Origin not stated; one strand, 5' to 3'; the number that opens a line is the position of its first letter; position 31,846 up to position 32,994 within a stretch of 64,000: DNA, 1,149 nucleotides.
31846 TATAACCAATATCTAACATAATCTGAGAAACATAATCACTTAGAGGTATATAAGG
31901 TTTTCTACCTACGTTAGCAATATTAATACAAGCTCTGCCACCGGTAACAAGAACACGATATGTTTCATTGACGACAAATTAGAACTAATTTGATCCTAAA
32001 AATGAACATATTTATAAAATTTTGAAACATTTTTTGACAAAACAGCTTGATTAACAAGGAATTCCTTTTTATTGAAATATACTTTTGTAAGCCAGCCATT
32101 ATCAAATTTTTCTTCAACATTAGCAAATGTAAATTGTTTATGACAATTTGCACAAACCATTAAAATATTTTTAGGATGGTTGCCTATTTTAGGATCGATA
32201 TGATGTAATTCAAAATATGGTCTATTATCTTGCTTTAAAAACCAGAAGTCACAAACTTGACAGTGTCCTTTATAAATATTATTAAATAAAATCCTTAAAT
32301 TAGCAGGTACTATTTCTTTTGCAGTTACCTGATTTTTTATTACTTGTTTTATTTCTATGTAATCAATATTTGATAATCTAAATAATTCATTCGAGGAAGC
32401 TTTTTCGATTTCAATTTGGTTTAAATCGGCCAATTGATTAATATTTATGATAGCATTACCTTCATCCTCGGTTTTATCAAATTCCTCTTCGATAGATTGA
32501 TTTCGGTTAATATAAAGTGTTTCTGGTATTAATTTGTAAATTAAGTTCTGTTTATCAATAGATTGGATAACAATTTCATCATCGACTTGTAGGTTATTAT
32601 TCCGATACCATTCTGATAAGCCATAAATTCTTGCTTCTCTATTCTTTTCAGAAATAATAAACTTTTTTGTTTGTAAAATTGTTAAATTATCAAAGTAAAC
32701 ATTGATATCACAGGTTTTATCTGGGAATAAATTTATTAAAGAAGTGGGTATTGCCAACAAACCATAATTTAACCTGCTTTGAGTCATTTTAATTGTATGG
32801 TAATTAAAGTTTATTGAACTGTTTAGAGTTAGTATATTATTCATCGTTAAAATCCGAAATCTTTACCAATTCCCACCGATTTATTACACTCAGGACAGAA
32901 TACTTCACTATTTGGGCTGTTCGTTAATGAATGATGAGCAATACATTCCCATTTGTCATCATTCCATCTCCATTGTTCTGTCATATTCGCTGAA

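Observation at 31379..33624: ThaI-like R-M pair broken at both inner ends by a two-gene cassette: apparent in-place defence swap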

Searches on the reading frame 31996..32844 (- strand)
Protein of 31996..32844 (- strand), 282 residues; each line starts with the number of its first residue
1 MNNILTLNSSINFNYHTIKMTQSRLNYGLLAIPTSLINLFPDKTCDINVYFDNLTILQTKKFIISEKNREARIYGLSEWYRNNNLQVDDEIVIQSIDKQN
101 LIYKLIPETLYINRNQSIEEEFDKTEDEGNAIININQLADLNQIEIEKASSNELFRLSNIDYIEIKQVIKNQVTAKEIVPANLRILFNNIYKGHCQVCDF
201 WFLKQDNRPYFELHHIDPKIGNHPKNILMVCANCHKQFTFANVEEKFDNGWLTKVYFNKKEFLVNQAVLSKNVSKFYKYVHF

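Call 3: search_protein_families(library=pfam, proteins=[window:31996-32844:-], max_evalue=0.1)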
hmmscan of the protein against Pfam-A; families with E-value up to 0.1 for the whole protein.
window:31996-32844:- (282 aa): 3 families
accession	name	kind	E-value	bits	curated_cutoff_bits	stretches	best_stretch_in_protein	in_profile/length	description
PF01844.29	HNH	-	4.5e-05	24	21.4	1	195-237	1-43/47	HNH endonuclease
PF13391.12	HNH_2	-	0.0053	17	21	1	195-239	1-59/66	HNH endonuclease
PF13451.12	zf_Tbcl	-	0.032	14.6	24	1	229-247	5-23/48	Probable treble clef domain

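Call 4: search_protein_families(library=ncbifam, proteins=[window:31996-32844:-], max_evalue=0.1)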
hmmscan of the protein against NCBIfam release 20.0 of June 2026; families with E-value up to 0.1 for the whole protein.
window:31996-32844:- (282 aa): 1 family
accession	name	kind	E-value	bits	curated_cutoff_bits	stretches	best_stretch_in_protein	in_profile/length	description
NF040563.1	guided_IscB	equivalog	9.8e-05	21.6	175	1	183-269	183-267/314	RNA-guided endonuclease IscB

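Call 11: find_homologous_proteins(query=window:31996-32844:-)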
Query window:31996-32844:- (282 aa): 85 proteins with E <= 0.001 among 460 candidates.
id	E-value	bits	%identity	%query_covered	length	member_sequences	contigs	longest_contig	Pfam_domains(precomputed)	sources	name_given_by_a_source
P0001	6.4e-183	624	100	100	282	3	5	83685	-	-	-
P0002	1.9e-95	337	54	100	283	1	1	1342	PF01844.30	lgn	-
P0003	1.0e-89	319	52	97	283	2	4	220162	-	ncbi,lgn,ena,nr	ncbi:MAG: HNH endonuclease [Bacteroidetes bacterium]|nr:HNH endonuclease [Bacteroidota bacterium]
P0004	4.3e-89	316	52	99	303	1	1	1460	-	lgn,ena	-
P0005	2.0e-88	314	49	99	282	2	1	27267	PF01844.30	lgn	-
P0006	7.5e-88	312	49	99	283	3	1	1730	-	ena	-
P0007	1.1e-85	305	51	97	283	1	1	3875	-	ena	-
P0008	1.0e-83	299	51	93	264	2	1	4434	-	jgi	jgi:RNase P subunit RPR2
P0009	3.8e-81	290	47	99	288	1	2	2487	PF01844.30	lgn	-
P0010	1.1e-80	289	51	94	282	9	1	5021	-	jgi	-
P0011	1.3e-79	285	47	98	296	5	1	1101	-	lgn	-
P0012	1.3e-78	282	51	94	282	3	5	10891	-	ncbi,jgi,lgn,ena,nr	ncbi:MAG TPA: hypothetical protein PKY56_11825 [Candidatus Kapabacteria bacterium]|nr:hypothetical p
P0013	1.5e-78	282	47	98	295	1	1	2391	-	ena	-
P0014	4.4e-78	280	46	99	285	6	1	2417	-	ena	-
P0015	6.1e-78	280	47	98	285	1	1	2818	-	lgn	-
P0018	4.2e-77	277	47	98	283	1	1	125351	-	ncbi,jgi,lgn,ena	-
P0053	3.8e-72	261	44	99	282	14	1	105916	PF01844.30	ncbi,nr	ncbi:MAG: HNH endonuclease signature motif containing protein [Thermodesulfovibrionales bacterium]|n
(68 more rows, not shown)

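Call 17: find_encoding_contigs(protein=P0003, flank=5000, max_places=3)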
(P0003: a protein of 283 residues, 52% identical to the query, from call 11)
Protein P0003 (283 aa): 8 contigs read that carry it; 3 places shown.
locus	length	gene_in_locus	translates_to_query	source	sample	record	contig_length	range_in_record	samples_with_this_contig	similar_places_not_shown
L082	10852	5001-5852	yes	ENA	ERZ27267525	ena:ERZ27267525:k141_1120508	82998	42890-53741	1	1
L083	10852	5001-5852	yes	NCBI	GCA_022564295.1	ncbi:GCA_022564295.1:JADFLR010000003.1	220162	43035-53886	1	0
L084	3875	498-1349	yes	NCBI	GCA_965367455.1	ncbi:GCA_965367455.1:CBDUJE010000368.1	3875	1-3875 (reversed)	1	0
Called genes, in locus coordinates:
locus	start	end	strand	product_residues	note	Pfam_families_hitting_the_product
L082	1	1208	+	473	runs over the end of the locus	PF01734:Patatin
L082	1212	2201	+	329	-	PF00753:Lactamase_B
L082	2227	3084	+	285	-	PF01582:TIR, PF13676:TIR_2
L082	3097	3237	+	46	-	-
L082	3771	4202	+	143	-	PF10604:Polyketide_cyc2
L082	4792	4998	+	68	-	-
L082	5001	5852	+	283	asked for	-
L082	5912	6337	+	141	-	PF00903:Glyoxalase (weak), PF12681:Glyoxalase_2 (weak)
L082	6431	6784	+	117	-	PF08818:DUF1801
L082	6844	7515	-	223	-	PF00877:NLPC_P60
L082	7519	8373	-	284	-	PF00140:Sigma70_r1_2, PF04542:Sigma70_r2, PF04539:Sigma70_r3, PF04545:Sigma70_r4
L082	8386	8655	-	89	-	PF03319:EutN_CcmL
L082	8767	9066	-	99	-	PF03319:EutN_CcmL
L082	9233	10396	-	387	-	PF01676:Metalloenzyme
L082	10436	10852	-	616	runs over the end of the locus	PF13185:GAF_2 (weak), PF13492:GAF_3 (faint), PF01590:GAF, PF13185:GAF_2, PF00990:GGDEF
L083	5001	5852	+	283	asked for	-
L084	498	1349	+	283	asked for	-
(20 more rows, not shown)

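Call 18: find_encoding_contigs(protein=P0018, flank=5000, max_places=2)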
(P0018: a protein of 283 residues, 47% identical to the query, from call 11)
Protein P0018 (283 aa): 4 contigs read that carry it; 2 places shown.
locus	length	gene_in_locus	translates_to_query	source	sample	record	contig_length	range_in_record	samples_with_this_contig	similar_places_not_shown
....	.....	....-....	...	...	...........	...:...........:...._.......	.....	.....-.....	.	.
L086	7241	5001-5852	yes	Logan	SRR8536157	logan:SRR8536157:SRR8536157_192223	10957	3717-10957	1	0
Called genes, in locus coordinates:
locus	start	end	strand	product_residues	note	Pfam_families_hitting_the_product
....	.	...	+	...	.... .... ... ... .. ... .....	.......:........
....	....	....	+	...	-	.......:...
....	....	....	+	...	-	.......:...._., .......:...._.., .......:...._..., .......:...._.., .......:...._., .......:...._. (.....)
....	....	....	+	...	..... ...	-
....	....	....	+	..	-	-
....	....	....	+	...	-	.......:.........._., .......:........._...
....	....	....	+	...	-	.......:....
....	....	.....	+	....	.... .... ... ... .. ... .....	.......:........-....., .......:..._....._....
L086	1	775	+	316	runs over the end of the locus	PF00491:Arginase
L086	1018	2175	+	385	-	PF00365:PFK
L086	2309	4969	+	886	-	PF01624:MutS_I, PF05188:MutS_II, PF05192:MutS_III, PF05190:MutS_IV, PF00488:MutS_V, PF27441:MutS_C (faint)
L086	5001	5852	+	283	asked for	-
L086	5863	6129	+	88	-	-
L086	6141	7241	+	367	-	?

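Call 19: find_encoding_contigs(protein=P0053, flank=5000, max_places=2)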
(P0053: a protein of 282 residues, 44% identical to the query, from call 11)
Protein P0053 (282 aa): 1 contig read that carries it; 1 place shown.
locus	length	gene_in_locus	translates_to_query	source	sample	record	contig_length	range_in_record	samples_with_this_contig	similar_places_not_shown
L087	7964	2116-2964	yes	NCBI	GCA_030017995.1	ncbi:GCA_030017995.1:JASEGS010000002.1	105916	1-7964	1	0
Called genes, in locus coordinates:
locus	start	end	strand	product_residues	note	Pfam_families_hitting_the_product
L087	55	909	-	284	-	PF17827:PrmC_N, PF02475:TRM5-TYW2_MTfase (weak), PF05175:MTS, PF06325:PrmA, PF02390:Methyltransf_4, PF13847:Methyltransf_31, PF09445:Methyltransf_15, PF13649:Methyltransf_25, +4 more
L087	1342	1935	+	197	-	-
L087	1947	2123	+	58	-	-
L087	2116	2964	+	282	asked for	PF01844:HNH (weak)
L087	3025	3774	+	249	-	PF01555:N6_N4_Mtase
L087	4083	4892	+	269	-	PF01555:N6_N4_Mtase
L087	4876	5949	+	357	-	-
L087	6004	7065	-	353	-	PF03462:PCRF, PF00472:RF-1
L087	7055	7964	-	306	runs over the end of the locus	PF07136:DUF1385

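Call 24: find_related_loci(query=A1, collection=metagenome_contigs, flank=4000)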
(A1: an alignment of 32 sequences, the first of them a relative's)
Query A1 (282 aa) in metagenome_contigs; peptide patterns used: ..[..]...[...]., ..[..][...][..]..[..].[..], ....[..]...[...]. (x = any residue, [..] = any of these).
598 stretches matched a pattern (row limit reached: there are more); 362 encode a relative of the query (tblastn E <= 1e-3); the best 80 are kept; 80 distinct loci.
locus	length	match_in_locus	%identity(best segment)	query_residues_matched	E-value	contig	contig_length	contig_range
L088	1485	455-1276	53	9-281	2e-104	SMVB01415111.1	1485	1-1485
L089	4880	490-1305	50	9-280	2e-94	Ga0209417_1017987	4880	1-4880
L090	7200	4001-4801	49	4-268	2e-87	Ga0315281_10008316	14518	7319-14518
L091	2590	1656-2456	49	4-268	1e-89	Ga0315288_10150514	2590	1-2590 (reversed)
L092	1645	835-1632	48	9-272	5e-89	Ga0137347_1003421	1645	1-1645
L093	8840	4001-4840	47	2-278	4e-84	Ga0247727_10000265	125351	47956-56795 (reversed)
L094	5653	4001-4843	47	1-278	4e-84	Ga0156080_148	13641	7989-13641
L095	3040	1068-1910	47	1-278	3e-85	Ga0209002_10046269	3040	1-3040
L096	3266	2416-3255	46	2-278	1e-84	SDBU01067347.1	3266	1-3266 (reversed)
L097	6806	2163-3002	45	2-278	2e-83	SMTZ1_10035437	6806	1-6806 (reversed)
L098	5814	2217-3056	46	2-278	5e-83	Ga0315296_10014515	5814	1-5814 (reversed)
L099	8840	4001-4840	45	2-278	3e-83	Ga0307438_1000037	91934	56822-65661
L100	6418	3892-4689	51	17-282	2e-82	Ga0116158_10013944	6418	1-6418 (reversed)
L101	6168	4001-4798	51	17-282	2e-82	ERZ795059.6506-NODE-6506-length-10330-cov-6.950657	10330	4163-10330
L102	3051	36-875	45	2-278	3e-83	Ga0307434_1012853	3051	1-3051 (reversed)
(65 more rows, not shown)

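Call 26: predict_structure(alignment_id=A1)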
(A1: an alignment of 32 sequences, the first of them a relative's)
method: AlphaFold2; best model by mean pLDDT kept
length: 282 residues; sequences in the alignment: 32
mean_pLDDT: 92.2   pTM: 0.87
mean pLDDT of the five models: 92.2, 90.9, 90.5, 88.9, 88.2
residues with pLDDT >= 90: 237; 70-90: 36; 50-70: 8; < 50: 1
segments of 3 or more residues with pLDDT < 50: none
pLDDT, mean of each block of 10 residues (from residue 1): 85 95 95 91 96 90 85 96 97 95 97 98 95 97 94 93 82 78 95 95 93 93 95 96 94 96 88 82 92
secondary structure, 60 per line:
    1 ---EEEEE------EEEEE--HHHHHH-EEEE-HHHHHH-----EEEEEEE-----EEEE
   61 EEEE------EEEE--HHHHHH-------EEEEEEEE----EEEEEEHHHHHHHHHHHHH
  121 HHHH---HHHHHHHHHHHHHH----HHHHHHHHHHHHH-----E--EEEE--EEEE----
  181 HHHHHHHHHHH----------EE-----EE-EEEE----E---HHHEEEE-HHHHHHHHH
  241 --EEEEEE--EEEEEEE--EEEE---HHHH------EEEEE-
elements in order: E4-8 E15-19 H22-27 E29-32 H34-39 E45-51 E57-64 E71-74 H77-82 E90-97 E102-107 H108-124 H128-141 H146-158 E167-170 E173-176 H181-191 E212-215 E227-230 H232-240 E243-248 E251-257 E260-263 H267-270 E277-281

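Call 33: fold_search(model_id=the predicted structure, library=pdb)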
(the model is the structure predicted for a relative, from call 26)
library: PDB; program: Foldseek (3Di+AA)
matches with E <= 10: 342; with E <= 0.001: 4
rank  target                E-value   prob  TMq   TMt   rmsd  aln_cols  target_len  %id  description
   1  6j9b_A                8.0e-05  1.00  0.28  0.67   3.8        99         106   13  Arabidopsis FUS3-DNA complex (released 2019-05-29)
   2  6c5d_B                4.8e-04  1.00  0.26  0.52   3.8       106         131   12  N-terminal domain of Helicobacter pylori LlaJI.R1 (released 2018-06-27)
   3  4i1k_A                5.4e-04  1.00  0.24  0.52   8.2       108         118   14  Crystal Structure of VRN1 (Residues 208-341) (released 2012-12-19)
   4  6c5d_A                8.0e-04  1.00  0.25  0.53   4.6       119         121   11  N-terminal domain of Helicobacter pylori LlaJI.R1 (released 2018-06-27)
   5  6j9c_D                1.0e-03  1.00  0.26  0.60   7.2       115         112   12  Crystal structure of Arabidopsis thaliana transcription factor LEC2-DNA complex (released 2019-05-29)
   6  7et6_A                1.2e-03  1.00  0.28  0.72   3.2        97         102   14  Crystal structure of Arabidopsis TEM1 B3-DNA complex (released 2021-09-15)
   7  6j9a_A                2.0e-03  1.00  0.29  0.72   3.0       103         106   14  Crystal structure of Arabidopsis thaliana VAL1 in complex with FLC DNA fragment (released 2019-05-29)
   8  6j9c_A                2.0e-03  1.00  0.27  0.61   6.4       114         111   14  Crystal structure of Arabidopsis thaliana transcription factor LEC2-DNA complex (released 2019-05-29)
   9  7et6_D                2.3e-03  1.00  0.27  0.64   3.0        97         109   15  Crystal structure of Arabidopsis TEM1 B3-DNA complex (released 2021-09-15)
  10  5os9_B                2.5e-03  1.00  0.27  0.60   3.4       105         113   15  Structure of the B3 DNA-Binding Domain of NGA1 (released 2018-09-05)
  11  5yzy_C                2.5e-03  1.00  0.27  0.63   6.4       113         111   16  AtVAL1 B3 domain in complex with 13bp-DNA (released 2018-05-02)
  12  6fas_A                3.2e-03  1.00  0.27  0.64   6.4       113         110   16  Crystal structure of VAL1 B3 domain in complex with cognate DNA (released 2018-04-18)
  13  1wid_MODEL_1_A        6.7e-03  1.00  0.28  0.61   3.1        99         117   15  Solution Structure of the B3 DNA-Binding Domain of RAV1 (released 2004-11-28)
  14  5os9_A                7.1e-03  1.00  0.26  0.58   3.7       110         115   14  Structure of the B3 DNA-Binding Domain of NGA1 (released 2018-09-05)
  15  1yel_MODEL_1_A        7.1e-03  1.00  0.25  0.61   5.8       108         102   10  Structure of the hypothetical Arabidopsis thaliana protein At1g16640.1 (released 2005-01-18)
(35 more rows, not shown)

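Call 45: search_protein_families(library=padloc, proteins=[window:31996-32844:-], max_evalue=0.01)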
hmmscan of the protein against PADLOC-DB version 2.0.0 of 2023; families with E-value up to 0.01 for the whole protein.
window:31996-32844:- (282 aa): 3 families
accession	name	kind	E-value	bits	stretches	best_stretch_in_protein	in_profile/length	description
PDLC00643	ZorE2|ZorE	-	0.00027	18.3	1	155-236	175-259/282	HNH endonuclease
PDLC03656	mREase_IV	-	0.001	16.9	1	191-242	203-259/277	Type IV methyl-directed restriction enzyme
PDLC00645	ZorE2|ZorE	-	0.0018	15.4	1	194-237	211-253/375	HNH endonuclease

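Call 51: find_encoding_contigs(protein=P0001, flank=3000, max_places=6)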
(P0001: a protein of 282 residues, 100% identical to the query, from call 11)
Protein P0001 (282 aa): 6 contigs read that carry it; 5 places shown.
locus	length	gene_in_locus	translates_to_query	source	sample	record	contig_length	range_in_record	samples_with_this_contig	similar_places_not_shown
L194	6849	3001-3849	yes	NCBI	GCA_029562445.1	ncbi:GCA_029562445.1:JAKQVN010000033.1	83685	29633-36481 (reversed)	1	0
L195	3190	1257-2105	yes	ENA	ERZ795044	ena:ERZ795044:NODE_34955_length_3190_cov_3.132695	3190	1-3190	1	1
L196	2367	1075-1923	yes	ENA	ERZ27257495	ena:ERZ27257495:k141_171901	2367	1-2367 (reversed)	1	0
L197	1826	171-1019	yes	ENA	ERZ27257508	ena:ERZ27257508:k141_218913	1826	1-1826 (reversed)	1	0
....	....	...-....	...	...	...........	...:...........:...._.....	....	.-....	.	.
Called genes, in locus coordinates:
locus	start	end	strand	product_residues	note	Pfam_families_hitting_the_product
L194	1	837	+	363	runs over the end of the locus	PF00871:Acetate_kinase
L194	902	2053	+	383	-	PF01180:DHO_dh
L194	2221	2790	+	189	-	PF15514:ThaI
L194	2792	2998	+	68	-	-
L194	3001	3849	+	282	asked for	-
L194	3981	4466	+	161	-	PF01555:N6_N4_Mtase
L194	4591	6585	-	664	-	PF07675:Cleaved_Adhesin (weak), PF18962:Por_Secre_tail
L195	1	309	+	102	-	?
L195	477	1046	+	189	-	PF15514:ThaI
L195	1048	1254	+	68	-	-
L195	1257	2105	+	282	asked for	-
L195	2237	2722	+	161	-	PF01555:N6_N4_Mtase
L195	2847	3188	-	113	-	?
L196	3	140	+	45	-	?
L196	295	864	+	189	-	PF15514:ThaI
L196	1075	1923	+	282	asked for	-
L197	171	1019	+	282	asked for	-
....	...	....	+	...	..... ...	-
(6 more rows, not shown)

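Call 56: search_protein_families(library=padloc, proteins=[L087:1342-1935:+, L087:1947-2123:+, L087:3025-3774:+, L087:4876-5949:+, L087:4083-4892:+], max_evalue=0.01)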
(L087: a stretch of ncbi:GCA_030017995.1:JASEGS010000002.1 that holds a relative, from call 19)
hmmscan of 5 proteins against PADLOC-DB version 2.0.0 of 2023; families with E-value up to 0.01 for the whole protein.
L087:1342-1935:+ (197 aa): 0 families

L087:1947-2123:+ (58 aa): 0 families

L087:3025-3774:+ (249 aa): 70 families (the best 25 are shown)
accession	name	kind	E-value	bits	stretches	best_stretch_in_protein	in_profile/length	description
PDLC03350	MTase_II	-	3.4e-107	356.5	1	1-231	68-301/312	Type II methyltransferase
PDLC03353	MTase_II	-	9.3e-70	233.1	1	1-232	20-257/260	Type II methyltransferase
PDLC03259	MTase_II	-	8.7e-33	111.8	1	1-224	14-254/423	Type II methyltransferase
PDLC03371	MTase_II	-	5.4e-32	109.3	1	1-231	22-258/260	Type II methyltransferase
PDLC03387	MTase_II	-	1.6e-30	104.3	2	74-227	132-277/289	Type II methyltransferase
PDLC03283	MTase_II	-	2.8e-30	103.8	1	34-226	66-272/352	Type II methyltransferase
PDLC03260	MTase_II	-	1.3e-29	101.2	2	86-241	176-328/349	Type II methyltransferase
PDLC03299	MTase_II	-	3.7e-29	100.2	1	2-226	27-258/296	Type II methyltransferase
PDLC03246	MTase_II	-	3.1e-21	73.9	1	3-222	126-363/376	Type II methyltransferase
PDLC03363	MTase_II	-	7.8e-21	72.7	2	144-242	34-135/294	Type II methyltransferase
PDLC03323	MTase_II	-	2e-17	61.3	2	162-226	231-295/330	Type II methyltransferase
PDLC03230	MTase_II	-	4.3e-17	60.4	1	3-226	49-283/360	Type II methyltransferase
PDLC03320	MTase_II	-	7.9e-17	59.3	1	159-230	208-279/289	Type II methyltransferase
PDLC03236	MTase_II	-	1.1e-16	58.4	1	6-229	666-903/912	Type II methyltransferase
PDLC03216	MTase_II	-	1.6e-16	58.2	1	77-230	109-260/364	Type II methyltransferase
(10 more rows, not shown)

L087:4876-5949:+ (357 aa): 2 families
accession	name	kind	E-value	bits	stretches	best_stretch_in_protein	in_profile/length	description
PDLC03572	REase_II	-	6.3e-95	316.2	1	2-351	7-355/371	Type II restriction enzyme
PDLC03474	REase_II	-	1.7e-08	32.9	1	249-316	1-69/129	Type II restriction enzyme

L087:4083-4892:+ (269 aa): 58 families (the best 25 are shown)
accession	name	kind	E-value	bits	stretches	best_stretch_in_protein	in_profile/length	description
PDLC03353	MTase_II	-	1.4e-70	235.9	1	1-240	20-250/260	Type II methyltransferase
PDLC03350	MTase_II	-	5.2e-46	155.5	1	1-242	68-297/312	Type II methyltransferase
PDLC03259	MTase_II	-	1.6e-37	127.4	1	1-246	14-261/423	Type II methyltransferase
PDLC03246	MTase_II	-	2.8e-35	120.1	1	2-237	125-363/376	Type II methyltransferase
PDLC03283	MTase_II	-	9.3e-31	105.3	1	29-241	59-272/352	Type II methyltransferase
PDLC03276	MTase_II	-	1.3e-25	88.6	1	3-224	157-384/404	Type II methyltransferase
PDLC03387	MTase_II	-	1.5e-24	84.7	2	82-232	137-267/289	Type II methyltransferase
PDLC03371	MTase_II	-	2.2e-24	84.4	1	1-239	22-251/260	Type II methyltransferase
PDLC03260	MTase_II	-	1.7e-21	74.5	2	1-66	21-85/349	Type II methyltransferase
PDLC03299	MTase_II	-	1.6e-19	68.5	1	1-237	26-254/296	Type II methyltransferase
PDLC03351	MTase_II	-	9.4e-15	52.6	2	187-232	135-180/348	Type II methyltransferase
PDLC03265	MTase_II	-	2.2e-14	51.6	2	161-239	251-327/333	Type II methyltransferase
PDLC03363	MTase_II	-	3e-14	51.1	1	181-243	59-121/294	Type II methyltransferase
PDLC03376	MTase_II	-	4e-14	51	2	4-94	122-217/249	Type II methyltransferase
PDLC03714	oMTase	-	7.4e-14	49.8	1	3-236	18-253/279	orphan methyltransferase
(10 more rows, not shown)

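Call 57: search_protein_families(library=pfam, proteins=[L087:1342-1935:+, L087:1947-2123:+, L087:4876-5949:+], max_evalue=0.01)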
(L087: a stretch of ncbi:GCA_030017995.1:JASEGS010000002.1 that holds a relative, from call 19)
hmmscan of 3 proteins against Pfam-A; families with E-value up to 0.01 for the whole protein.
L087:1342-1935:+ (197 aa): 0 families

L087:1947-2123:+ (58 aa): 0 families

L087:4876-5949:+ (357 aa): 0 families

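Call 73: find_homologous_proteins(query=L087:1342-1935:+)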
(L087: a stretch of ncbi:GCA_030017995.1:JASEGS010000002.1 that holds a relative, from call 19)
Query L087:1342-1935:+ (197 aa): 2887 proteins with E <= 0.001 among 2929 candidates; the best 120 are listed.
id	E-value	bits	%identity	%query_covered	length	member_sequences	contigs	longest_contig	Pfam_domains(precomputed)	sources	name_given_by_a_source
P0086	2.4e-128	443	100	100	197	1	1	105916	-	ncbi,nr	ncbi:MAG: hypothetical protein QMD01_00700 [Thermodesulfovibrionales bacterium]|nr:hypothetical prot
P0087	4.3e-116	403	90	100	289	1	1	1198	-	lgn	-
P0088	1.7e-115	401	90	100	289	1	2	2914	-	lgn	-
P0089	5.9e-114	396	88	100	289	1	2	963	-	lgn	-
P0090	3.6e-113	394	88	100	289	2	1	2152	-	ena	-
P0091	7.2e-113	393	87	100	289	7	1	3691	-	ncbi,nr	ncbi:MAG: hypothetical protein Q8M34_08975 [Thermodesulfovibrionales bacterium]|nr:hypothetical prot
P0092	9.0e-113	393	87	100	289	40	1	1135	-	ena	-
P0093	1.3e-112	392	88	100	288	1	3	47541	-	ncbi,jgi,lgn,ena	-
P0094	7.6e-112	390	86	100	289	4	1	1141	-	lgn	-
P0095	1.3e-111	389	87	100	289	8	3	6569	-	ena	-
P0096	2.2e-111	388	87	100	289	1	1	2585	-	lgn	-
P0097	1.3e-110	386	85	100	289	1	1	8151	-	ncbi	-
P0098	1.5e-110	385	87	99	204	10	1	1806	-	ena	-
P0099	2.2e-110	385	86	100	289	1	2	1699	-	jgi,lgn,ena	-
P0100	3.2e-110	384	86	100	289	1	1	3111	-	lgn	-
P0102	6.0e-110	383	87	100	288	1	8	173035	-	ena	-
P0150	1.8e-104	365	82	100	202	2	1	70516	-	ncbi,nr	ncbi:MAG: hypothetical protein Q8J64_09740 [Thermodesulfovibrionales bacterium]|nr:hypothetical prot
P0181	4.9e-102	358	82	100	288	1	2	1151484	-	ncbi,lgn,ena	-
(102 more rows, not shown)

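Call 74: find_encoding_contigs(protein=P0102, flank=3000, max_places=2)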
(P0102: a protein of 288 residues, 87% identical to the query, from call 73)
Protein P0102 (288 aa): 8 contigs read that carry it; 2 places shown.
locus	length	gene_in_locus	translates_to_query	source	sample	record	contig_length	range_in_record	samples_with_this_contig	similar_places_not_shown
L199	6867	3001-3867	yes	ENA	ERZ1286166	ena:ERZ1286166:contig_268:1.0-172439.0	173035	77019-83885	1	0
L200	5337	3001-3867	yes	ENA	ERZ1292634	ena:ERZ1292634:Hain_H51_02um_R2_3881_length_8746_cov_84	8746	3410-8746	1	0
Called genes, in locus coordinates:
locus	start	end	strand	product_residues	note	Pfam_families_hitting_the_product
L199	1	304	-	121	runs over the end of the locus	PF00005:ABC_tran, PF13304:AAA_21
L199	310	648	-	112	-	PF00005:ABC_tran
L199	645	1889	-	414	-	PF16491:Peptidase_M48_N, PF01435:Peptidase_M48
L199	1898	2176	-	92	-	PF00589:Phage_integrase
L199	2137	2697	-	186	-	PF13495:Phage_int_SAM_4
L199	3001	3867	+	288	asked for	-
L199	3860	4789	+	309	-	PF01170:UPF0020 (faint), PF01555:N6_N4_Mtase, PF13847:Methyltransf_31 (weak)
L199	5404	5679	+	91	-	PF13744:HTH_37 (weak), PF12844:HTH_19, PF13560:HTH_31, PF01381:HTH_3, PF13413:HTH_25 (faint)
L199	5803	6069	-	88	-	PF01841:Transglut_core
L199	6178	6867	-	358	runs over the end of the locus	-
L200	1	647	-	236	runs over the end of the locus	PF00005:ABC_tran, PF13304:AAA_21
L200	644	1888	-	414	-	PF16491:Peptidase_M48_N, PF01435:Peptidase_M48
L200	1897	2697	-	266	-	PF02899:Phage_int_SAM_1 (faint), PF13495:Phage_int_SAM_4, PF00589:Phage_integrase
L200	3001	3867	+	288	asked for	-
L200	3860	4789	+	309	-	PF01170:UPF0020 (faint), PF01555:N6_N4_Mtase, PF13847:Methyltransf_31 (weak)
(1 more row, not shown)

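Call 75: find_encoding_contigs(protein=P0181, flank=3000, max_places=2)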
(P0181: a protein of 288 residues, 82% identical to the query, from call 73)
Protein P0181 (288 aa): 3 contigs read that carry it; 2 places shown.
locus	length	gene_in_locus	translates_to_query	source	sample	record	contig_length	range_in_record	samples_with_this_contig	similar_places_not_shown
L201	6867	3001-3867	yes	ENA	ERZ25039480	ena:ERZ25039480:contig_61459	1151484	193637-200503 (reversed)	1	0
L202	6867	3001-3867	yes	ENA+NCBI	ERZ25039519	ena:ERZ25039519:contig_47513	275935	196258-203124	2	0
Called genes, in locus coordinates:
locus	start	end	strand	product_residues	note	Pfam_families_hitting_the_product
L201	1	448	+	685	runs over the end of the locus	PF01078:Mg_chelatase (faint), PF00005:ABC_tran, PF02463:SMC_N (faint), PF13401:AAA_22 (faint), PF13304:AAA_21 (faint), PF08352:oligo_HPY, PF00005:ABC_tran, PF08352:oligo_HPY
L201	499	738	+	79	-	PF05015:HigB-like_toxin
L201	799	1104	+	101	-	PF12844:HTH_19 (weak), PF01381:HTH_3, PF13443:HTH_26 (faint)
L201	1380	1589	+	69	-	-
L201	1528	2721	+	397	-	PF12917:YfbR-like, PF13023:HD_3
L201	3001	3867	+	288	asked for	-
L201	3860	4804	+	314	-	PF01170:UPF0020 (faint), PF01555:N6_N4_Mtase, PF13847:Methyltransf_31 (weak)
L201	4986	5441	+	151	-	PF00903:Glyoxalase, PF13669:Glyoxalase_4 (weak), PF18029:Glyoxalase_6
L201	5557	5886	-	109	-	PF02452:PemK_toxin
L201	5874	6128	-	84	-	PF04014:MazE_antitoxin (weak)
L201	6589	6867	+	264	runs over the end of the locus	PF00378:ECH_1, PF16113:ECH_2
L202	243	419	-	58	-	-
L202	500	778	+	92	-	PF05015:HigB-like_toxin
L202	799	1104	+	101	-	PF12844:HTH_19 (weak), PF01381:HTH_3, PF13443:HTH_26 (faint)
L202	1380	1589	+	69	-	-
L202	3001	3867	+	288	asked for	-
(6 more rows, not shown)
